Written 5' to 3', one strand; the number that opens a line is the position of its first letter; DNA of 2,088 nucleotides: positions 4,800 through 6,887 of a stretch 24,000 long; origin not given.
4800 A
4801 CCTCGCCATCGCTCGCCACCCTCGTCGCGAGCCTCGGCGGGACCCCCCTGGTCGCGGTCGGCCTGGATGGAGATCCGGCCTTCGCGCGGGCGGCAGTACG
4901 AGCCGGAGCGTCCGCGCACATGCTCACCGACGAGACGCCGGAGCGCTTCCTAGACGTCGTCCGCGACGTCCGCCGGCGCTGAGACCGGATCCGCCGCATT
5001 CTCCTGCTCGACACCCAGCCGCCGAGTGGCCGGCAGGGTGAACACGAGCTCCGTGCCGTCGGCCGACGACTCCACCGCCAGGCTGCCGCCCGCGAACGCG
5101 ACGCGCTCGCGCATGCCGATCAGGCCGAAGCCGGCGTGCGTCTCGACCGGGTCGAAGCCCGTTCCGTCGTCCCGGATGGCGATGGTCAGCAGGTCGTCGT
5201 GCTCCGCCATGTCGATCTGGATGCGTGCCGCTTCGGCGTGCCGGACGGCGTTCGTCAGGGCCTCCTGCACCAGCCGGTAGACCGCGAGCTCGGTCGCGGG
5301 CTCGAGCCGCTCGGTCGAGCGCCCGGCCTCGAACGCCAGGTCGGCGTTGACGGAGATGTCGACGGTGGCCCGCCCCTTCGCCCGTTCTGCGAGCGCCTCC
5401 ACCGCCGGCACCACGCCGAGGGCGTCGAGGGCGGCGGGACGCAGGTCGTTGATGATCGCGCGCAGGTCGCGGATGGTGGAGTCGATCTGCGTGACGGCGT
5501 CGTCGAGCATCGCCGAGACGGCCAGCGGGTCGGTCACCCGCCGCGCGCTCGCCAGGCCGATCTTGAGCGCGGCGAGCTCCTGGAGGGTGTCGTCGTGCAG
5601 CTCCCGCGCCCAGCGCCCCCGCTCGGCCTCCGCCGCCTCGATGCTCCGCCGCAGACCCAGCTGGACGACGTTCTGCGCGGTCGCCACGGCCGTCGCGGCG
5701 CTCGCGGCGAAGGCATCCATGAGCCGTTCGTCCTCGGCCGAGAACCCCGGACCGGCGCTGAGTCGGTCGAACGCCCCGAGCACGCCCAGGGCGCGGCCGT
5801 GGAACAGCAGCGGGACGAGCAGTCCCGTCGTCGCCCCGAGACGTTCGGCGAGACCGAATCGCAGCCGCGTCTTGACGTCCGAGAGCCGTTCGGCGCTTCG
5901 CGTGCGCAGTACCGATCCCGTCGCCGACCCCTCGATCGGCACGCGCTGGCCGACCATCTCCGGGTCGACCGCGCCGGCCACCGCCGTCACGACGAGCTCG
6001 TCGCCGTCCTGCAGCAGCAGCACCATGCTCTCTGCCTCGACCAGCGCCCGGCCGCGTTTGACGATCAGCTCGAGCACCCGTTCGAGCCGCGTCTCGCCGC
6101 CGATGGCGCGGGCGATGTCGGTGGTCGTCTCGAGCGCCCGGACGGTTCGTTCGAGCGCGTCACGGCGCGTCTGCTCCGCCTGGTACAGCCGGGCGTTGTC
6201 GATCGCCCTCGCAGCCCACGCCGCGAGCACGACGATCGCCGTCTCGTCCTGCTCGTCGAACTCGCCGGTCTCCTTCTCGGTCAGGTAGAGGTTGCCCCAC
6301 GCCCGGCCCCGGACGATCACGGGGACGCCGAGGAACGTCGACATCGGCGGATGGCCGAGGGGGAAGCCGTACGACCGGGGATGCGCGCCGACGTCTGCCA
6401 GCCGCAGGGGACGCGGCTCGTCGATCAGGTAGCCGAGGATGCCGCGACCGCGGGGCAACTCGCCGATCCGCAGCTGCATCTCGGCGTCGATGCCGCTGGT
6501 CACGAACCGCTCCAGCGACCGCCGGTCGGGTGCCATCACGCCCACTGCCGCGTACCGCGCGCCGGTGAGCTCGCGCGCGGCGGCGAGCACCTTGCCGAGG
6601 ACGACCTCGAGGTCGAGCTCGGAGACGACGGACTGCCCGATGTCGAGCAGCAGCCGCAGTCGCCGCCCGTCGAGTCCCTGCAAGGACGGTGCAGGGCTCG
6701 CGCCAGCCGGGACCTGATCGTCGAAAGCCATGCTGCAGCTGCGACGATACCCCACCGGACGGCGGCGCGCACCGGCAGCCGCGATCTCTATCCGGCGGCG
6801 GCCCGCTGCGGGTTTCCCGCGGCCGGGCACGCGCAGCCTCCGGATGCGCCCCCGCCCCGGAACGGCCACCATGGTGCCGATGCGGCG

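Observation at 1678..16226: Eight intergenic copies of a 15-bp palindrome (TGCGGN-WWW-NCCGCA) precede every transcription unit of the stress/hypoxia island, suggesting an uncharacterised regulon operator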

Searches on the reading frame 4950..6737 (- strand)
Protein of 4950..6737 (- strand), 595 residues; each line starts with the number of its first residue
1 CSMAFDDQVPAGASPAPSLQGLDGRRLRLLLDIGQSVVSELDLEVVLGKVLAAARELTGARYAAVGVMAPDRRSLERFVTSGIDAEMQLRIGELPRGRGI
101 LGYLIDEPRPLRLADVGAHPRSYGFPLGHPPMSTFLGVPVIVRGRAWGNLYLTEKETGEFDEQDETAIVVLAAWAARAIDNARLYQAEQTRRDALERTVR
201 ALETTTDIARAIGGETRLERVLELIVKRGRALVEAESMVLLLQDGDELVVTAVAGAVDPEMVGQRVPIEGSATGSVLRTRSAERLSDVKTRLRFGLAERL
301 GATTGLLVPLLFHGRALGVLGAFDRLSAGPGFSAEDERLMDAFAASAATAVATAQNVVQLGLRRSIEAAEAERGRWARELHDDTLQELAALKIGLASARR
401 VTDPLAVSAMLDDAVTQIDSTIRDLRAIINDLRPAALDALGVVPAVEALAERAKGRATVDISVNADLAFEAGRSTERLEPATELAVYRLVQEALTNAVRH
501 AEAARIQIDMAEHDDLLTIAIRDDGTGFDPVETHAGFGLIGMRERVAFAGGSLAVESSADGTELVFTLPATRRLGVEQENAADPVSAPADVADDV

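Call 10: search_protein_families(library=pfam, proteins=[window:4950-6737:-])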
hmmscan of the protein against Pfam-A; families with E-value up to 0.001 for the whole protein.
window:4950-6737:- (595 aa): 6 families
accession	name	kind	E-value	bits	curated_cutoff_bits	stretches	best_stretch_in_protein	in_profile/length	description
PF13185.12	GAF_2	-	4.2e-30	105.2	28.6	2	41-180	2-136/136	GAF domain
PF01590.32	GAF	-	1.7e-29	103.4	22.4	2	42-179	1-133/133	GAF domain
PF13492.12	GAF_3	-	1.2e-13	52.1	27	1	218-352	2-128/129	GAF domain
PF02518.31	HATPase_c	-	7.7e-13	49.3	26.4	1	483-571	3-110/111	Histidine kinase-, DNA gyrase B-, and HSP90-like ATPase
PF07730.19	HisKA_3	-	6e-12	46.4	24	1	372-437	1-68/68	Histidine kinase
PF13581.12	HATPase_c_2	-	3e-07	30.9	27.4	1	476-532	22-83/127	Histidine kinase-like ATPase domain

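Call 16: find_homologous_proteins(query=window:4950-6737:-, max_evalue=1e-50)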
Query window:4950-6737:- (595 aa): 7990 proteins with E <= 1e-50 among 8000 candidates; the best 120 are listed.
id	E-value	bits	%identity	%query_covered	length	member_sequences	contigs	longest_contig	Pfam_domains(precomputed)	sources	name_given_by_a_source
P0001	0.0e+0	1241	100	100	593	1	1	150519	PF13185.13,PF01590.33,PF13581.13,PF07730.20,PF02518.32,PF13492.13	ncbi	-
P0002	0.0e+0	1084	89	98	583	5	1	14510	PF13185.13,PF01590.33,PF13581.13,PF07730.20,PF02518.32,PF13492.13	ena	-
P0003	1.1e-292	990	81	98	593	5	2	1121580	PF13185.13,PF01590.33,PF13581.13,PF07730.20,PF02518.32,PF13492.13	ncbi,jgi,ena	jgi:two-component system, NarL family, sensor histidine kinase DevS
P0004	3.0e-292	988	83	96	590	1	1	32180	PF13185.13,PF01590.33,PF13581.13,PF07730.20,PF02518.32,PF13492.13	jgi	jgi:signal transduction histidine kinase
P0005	4.0e-271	919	77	97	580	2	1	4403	PF13185.13,PF01590.33,PF13581.13,PF07730.20,PF02518.32,PF13492.13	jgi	jgi:signal transduction histidine kinase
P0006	5.7e-270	915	78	94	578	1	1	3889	PF13185.13,PF01590.33,PF07730.20,PF02518.32,PF13492.13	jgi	jgi:signal transduction histidine kinase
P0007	3.3e-269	912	77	97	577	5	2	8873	PF13185.13,PF01590.33,PF13581.13,PF07730.20,PF02518.32,PF13492.13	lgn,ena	-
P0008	1.8e-263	893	76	96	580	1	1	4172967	PF13185.13,PF01590.33,PF13581.13,PF07730.20,PF02518.32,PF13492.13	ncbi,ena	-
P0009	1.4e-261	887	76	96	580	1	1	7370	PF13185.13,PF01590.33,PF07730.20,PF02518.32,PF13492.13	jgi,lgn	jgi:signal transduction histidine kinase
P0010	2.7e-257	873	76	93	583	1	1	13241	PF13185.13,PF01590.33,PF07730.20,PF02518.32,PF13492.13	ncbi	-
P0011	1.2e-256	871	74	95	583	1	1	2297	PF13185.13,PF01590.33,PF13581.13,PF07730.20,PF02518.32,PF13492.13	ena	-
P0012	8.8e-250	848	73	95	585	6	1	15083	PF13185.13,PF01590.33,PF13581.13,PF07730.20,PF02518.32,PF13492.13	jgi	jgi:signal transduction histidine kinase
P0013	2.2e-248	844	74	91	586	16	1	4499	PF13185.13,PF01590.33,PF13581.13,PF07730.20,PF02518.32,PF13492.13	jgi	jgi:signal transduction histidine kinase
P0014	6.6e-245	832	72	91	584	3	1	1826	PF13185.13,PF01590.33,PF13581.13,PF07730.20,PF02518.32,PF13492.13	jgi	jgi:signal transduction histidine kinase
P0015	1.8e-244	831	72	93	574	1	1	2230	PF13185.13,PF01590.33,PF13581.13,PF07730.20,PF02518.32,PF13492.13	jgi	jgi:signal transduction histidine kinase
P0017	4.9e-230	783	69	93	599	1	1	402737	PF13185.13,PF01590.33,PF13581.13,PF07730.20,PF02518.32,PF13492.13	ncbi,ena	-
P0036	9.2e-201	686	60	93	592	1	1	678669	PF13185.13,PF01590.33,PF07730.20,PF02518.32,PF13492.13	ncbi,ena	-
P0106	2.5e-191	655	58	93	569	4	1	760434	PF13185.13,PF01590.33,PF13581.13,PF07730.20,PF02518.32,PF13492.13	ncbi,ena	-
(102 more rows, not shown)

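Call 17: find_encoding_contigs(protein=P0001, flank=10000, max_places=3)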
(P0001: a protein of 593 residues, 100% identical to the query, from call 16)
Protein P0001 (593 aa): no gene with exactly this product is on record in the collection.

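Call 18: find_encoding_contigs(protein=P0003, flank=10000, max_places=3)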
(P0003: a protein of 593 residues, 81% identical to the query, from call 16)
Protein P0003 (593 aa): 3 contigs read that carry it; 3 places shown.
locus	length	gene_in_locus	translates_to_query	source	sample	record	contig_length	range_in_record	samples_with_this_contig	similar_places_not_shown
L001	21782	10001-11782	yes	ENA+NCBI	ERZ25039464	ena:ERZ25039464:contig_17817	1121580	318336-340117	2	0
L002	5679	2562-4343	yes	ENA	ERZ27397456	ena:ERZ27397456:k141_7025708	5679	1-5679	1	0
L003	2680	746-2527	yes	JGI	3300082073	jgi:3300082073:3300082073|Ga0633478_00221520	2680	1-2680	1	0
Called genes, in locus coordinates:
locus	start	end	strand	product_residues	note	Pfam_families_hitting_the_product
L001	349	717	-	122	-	PF01566:Nramp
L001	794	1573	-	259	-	PF01566:Nramp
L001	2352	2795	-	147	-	PF00582:Usp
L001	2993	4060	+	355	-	PF08240:ADH_N, PF01262:AlaDh_PNT_C (weak), PF00107:ADH_zinc_N, PF13602:ADH_zinc_N_2 (weak)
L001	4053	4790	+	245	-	PF08713:DNA_alkylation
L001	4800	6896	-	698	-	PF09364:XFP_N, PF03894:XFP, PF09363:XFP_C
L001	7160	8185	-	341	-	PF01180:DHO_dh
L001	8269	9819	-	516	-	PF14333:DUF4389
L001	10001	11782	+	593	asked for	PF13185:GAF_2, PF01590:GAF, PF13185:GAF_2, PF13492:GAF_3, PF07730:HisKA_3, PF13581:HATPase_c_2, PF02518:HATPase_c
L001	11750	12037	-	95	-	-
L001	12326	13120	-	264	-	-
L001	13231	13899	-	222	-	-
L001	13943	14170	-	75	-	PF08940:DUF1918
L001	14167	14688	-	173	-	PF00582:Usp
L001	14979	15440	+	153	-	PF00027:cNMP_binding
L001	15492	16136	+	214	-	-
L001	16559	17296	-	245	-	-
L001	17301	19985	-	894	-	PF00583:Acetyltransf_1, PF13508:Acetyltransf_7 (weak), PF02629:CoA_binding, PF13380:CoA_binding_2, PF13607:Succ_CoA_lig, PF19045:Ligase_CoA_2, PF13549:ATP-grasp_5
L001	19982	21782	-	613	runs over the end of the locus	PF00122:E1-E2_ATPase, PF00702:Hydrolase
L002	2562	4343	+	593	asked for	PF13185:GAF_2, PF01590:GAF, PF13185:GAF_2, PF13492:GAF_3, PF07730:HisKA_3, PF13581:HATPase_c_2, PF02518:HATPase_c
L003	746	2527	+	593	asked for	PF13185:GAF_2, PF01590:GAF, PF13185:GAF_2, PF13492:GAF_3, PF07730:HisKA_3, PF13581:HATPase_c_2, PF02518:HATPase_c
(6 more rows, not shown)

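Call 19: find_encoding_contigs(protein=P0008, flank=10000, max_places=3)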
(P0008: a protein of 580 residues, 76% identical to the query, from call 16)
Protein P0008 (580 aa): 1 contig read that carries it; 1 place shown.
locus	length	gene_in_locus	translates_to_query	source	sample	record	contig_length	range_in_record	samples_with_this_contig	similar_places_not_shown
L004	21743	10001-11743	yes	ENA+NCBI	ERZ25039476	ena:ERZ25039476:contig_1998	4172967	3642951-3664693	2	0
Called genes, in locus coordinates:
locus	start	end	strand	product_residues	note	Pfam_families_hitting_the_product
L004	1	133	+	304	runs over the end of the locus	PF08450:SGL, PF03088:Str_synth (faint)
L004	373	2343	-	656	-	PF00384:Molybdopterin, PF01568:Molydop_binding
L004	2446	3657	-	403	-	PF01494:FAD_binding_3, PF13450:NAD_binding_8 (faint)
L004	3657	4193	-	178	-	PF00775:Dioxygenase_C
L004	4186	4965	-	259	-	PF12391:PCDO_beta_N, PF00775:Dioxygenase_C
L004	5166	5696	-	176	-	PF01209:Ubie_methyltran, PF07021:MetW (weak), PF13489:Methyltransf_23, PF13847:Methyltransf_31, PF13649:Methyltransf_25, PF08241:Methyltransf_11, PF08242:Methyltransf_12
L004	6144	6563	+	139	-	-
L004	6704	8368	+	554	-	PF17231:DUF5305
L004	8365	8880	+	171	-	-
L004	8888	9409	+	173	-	PF00582:Usp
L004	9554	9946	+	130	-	-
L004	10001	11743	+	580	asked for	PF01590:GAF, PF13185:GAF_2, PF01590:GAF, PF13185:GAF_2, PF13492:GAF_3 (weak), PF07730:HisKA_3, PF13581:HATPase_c_2 (faint), PF02518:HATPase_c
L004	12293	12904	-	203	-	PF00072:Response_reg, PF00196:GerE, PF08281:Sigma70_r4_2 (weak)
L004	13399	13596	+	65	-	-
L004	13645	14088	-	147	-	PF00582:Usp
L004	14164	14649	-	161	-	PF07883:Cupin_2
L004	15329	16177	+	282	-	PF01593:Amino_oxidase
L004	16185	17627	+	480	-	PF07690:MFS_1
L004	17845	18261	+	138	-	PF02142:MGS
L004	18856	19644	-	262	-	PF01408:GFO_IDH_MocA, PF22725:GFO_IDH_MocA_C3, PF02894:GFO_IDH_MocA_C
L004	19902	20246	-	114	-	PF13419:HAD_2 (weak)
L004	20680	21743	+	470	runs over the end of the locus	PF02805:Ada_Zn_binding, PF00165:HTH_AraC (faint), PF12833:HTH_18, PF06029:AlkA_N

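Call 22: find_encoding_contigs(protein=P0017, flank=10000, max_places=2)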
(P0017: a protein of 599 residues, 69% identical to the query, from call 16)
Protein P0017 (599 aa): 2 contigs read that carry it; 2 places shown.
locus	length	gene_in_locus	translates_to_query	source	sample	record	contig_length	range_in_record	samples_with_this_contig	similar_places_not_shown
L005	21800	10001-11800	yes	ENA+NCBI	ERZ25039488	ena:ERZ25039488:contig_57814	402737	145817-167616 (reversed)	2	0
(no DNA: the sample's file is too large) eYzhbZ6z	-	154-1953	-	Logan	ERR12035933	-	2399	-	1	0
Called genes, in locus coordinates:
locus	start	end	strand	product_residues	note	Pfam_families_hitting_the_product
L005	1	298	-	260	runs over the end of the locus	PF00106:adh_short, PF08659:KR, PF13561:adh_short_C2, PF23441:SDR (faint)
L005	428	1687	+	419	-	PF00067:p450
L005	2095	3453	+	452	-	PF01565:FAD_binding_4, PF08031:BBE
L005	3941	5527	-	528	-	PF13088:BNR_2 (faint), PF02012:BNR (faint)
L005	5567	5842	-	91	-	-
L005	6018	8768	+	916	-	PF13191:AAA_16, PF00196:GerE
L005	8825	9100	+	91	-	PF14026:SCO4226-like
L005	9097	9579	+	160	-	-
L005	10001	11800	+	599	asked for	PF01590:GAF, PF13185:GAF_2, PF01590:GAF, PF13185:GAF_2, PF13492:GAF_3, PF07730:HisKA_3, PF13581:HATPase_c_2 (weak), PF02518:HATPase_c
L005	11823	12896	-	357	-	-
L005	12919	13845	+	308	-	PF04738:Lant_dehydr_N (faint)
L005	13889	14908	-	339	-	PF01636:APH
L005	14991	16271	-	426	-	PF00202:Aminotran_3, PF00155:Aminotran_1_2 (weak)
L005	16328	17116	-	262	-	PF00106:adh_short, PF08659:KR, PF13561:adh_short_C2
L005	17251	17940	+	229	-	-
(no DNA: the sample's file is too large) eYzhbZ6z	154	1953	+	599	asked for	PF01590:GAF, PF13185:GAF_2, PF01590:GAF, PF13185:GAF_2, PF13492:GAF_3, PF07730:HisKA_3, PF13581:HATPase_c_2 (weak), PF02518:HATPase_c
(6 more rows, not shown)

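Call 23: find_encoding_contigs(protein=P0036, flank=10000, max_places=2)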
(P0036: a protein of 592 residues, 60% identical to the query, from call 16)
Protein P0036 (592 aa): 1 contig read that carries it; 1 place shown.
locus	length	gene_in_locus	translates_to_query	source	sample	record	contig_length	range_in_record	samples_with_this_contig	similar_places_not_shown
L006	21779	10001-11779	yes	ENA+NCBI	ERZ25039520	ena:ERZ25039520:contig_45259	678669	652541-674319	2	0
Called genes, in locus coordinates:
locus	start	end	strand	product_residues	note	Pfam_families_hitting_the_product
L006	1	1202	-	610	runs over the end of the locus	PF00122:E1-E2_ATPase, PF00702:Hydrolase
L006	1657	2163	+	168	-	PF00582:Usp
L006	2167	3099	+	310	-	PF00696:AA_kinase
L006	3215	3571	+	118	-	-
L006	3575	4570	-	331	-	PF08240:ADH_N, PF00107:ADH_zinc_N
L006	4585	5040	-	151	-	-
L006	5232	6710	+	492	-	PF13520:AA_permease_2, PF00324:AA_permease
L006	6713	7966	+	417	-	PF02274:ADI, PF19420:DDAH_eukar (weak)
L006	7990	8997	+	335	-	PF02729:OTCace_N, PF00185:OTCace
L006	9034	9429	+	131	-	PF00582:Usp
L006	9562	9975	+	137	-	PF00072:Response_reg (weak)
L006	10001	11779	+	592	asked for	PF01590:GAF, PF13185:GAF_2, PF13492:GAF_3 (faint), PF01590:GAF, PF13185:GAF_2, PF07730:HisKA_3, PF02518:HATPase_c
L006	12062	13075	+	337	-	-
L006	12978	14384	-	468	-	PF01654:Cyt_bd_oxida_I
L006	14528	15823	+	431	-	PF00999:Na_H_Exchanger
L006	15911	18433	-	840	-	PF12704:MacB_PCD, PF02687:FtsX, PF12704:MacB_PCD, PF02687:FtsX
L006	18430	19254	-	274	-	PF02463:SMC_N (faint), PF00005:ABC_tran, PF13304:AAA_21 (faint)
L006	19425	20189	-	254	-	PF08241:Methyltransf_11 (weak), PF08242:Methyltransf_12 (weak), PF13649:Methyltransf_25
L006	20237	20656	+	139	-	PF01894:YjbQ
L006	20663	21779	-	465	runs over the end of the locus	PF00221:Lyase_aromatic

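Call 24: find_encoding_contigs(protein=P0106, flank=10000, max_places=2)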
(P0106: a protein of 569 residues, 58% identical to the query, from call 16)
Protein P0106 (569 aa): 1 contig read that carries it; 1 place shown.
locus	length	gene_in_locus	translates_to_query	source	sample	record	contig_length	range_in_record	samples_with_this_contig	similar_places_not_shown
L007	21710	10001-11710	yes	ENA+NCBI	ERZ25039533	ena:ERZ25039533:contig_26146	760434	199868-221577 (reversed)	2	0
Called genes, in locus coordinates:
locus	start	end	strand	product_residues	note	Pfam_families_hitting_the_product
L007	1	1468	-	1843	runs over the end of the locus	PF00289:Biotin_carb_N, PF02222:ATP-grasp (weak), PF02786:CPSase_L_D2, PF02785:Biotin_carb_C, PF00364:Biotin_lipoyl, PF08326:ACC_central, PF01039:Carboxyl_trans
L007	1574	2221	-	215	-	PF01794:Ferric_reduct (weak)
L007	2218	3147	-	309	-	PF02424:ApbE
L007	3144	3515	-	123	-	-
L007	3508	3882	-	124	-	-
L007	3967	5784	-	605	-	PF00122:E1-E2_ATPase, PF00702:Hydrolase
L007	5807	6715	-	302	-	PF00582:Usp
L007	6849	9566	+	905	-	PF00583:Acetyltransf_1, PF13302:Acetyltransf_3 (weak), PF13508:Acetyltransf_7 (weak), PF02629:CoA_binding, PF13380:CoA_binding_2, PF13607:Succ_CoA_lig, PF19045:Ligase_CoA_2 (weak), PF13549:ATP-grasp_5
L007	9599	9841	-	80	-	PF08962:Rv2632c-like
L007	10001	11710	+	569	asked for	PF01590:GAF, PF13185:GAF_2, PF13492:GAF_3 (weak), PF01590:GAF, PF13185:GAF_2, PF13492:GAF_3, PF07730:HisKA_3, PF02518:HATPase_c, +1 more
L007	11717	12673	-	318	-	PF03982:DAGAT, PF01553:Acyltransferase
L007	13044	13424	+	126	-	-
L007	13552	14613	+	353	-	PF08240:ADH_N, PF00107:ADH_zinc_N, PF13602:ADH_zinc_N_2 (weak)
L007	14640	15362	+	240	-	PF19567:CpsB_CapC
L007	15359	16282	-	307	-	PF00294:PfkB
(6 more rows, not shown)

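Call 45: search_protein_families(library=pfam, max_evalue=0.01, proteins=[L004:12293-12904:-])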
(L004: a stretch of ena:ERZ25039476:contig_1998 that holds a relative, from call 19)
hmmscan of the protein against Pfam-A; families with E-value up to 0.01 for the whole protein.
L004:12293-12904:- (203 aa): 5 families
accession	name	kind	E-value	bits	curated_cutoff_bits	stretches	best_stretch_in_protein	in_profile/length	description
PF00072.30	Response_reg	-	8.3e-23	81.1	30.2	1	4-114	1-111/111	Response regulator receiver domain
PF00196.25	GerE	-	2.2e-18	66.1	23.5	1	139-194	2-57/57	Bacterial regulatory proteins, luxR family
PF08281.18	Sigma70_r4_2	-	4.7e-06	26.6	25.7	1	140-182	11-54/54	Sigma-70, region 4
PF04545.22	Sigma70_r4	-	9.2e-05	22.3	24.1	1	139-183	4-49/50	Sigma-70, region 4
PF25393.1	LTM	-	0.0069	16.7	27.5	0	32-59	11-38/42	LUBAC thetering domain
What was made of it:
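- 4584..4982 (+): Stand-alone degenerate receiver-like protein with no HTH. Its 3' end overlaps the 3' end of the kinase gene. Call 45 gives a weak Response_reg hit for the L006 protein.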

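Call 49: search_solved_structures(query=L004:12293-12904:-, max_evalue=0.00001, show_alignments=0)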
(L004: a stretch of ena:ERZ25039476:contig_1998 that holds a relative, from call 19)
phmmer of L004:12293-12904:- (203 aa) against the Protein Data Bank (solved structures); distinct sequences matched with E-value up to 0.00001: 84 (the best 60 are shown).
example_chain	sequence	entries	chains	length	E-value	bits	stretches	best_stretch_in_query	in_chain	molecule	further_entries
7ve6_A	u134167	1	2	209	1.4e-32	116.8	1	2-201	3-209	Response regulator protein VraR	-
4gvp_A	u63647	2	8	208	1.5e-32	116.8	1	2-201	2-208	Response regulator protein vraR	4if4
1a04_A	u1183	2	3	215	7.3e-30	108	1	4-197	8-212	NITRATE/NITRITE RESPONSE REGULATOR PROTEIN NARL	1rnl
5hev_A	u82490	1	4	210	2.1e-29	106.5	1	1-200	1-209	Response regulator protein VraR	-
4yn8_A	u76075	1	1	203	7.3e-24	88.4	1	2-200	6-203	Response regulator ChrA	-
3c3w_A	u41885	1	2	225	1.2e-23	87.7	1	1-196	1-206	TWO COMPONENT TRANSCRIPTIONAL REGULATORY PROTEIN DEVR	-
4ldz_A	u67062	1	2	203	1.6e-23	87.3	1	1-192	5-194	Transcriptional regulatory protein DesR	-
3cz5_A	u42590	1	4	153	4.3e-22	82.7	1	3-129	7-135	Two-component response regulator, LuxR family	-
4zmr_A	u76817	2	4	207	4.8e-21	79.2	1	2-194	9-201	Response regulator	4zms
4hye_A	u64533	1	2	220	6e-21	78.9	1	2-194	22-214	Response regulator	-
5f64_A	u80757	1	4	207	1.5e-18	71.1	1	3-197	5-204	Positive transcription regulator EvgA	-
8zwn_A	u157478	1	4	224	2.2e-18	70.6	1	4-197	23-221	DNA-binding transcriptional activator EvgA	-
1s8n_A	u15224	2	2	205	1.7e-15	61.2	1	3-118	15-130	putative antiterminator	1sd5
1yio_A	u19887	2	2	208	2.1e-15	60.8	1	4-195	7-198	response regulatory protein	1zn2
3eul_A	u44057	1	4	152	6.8e-15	59.2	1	2-114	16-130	POSSIBLE NITRATE/NITRITE RESPONSE TRANSCRIPTIONAL REGULATORY PROTEIN NARL (DNA-binding res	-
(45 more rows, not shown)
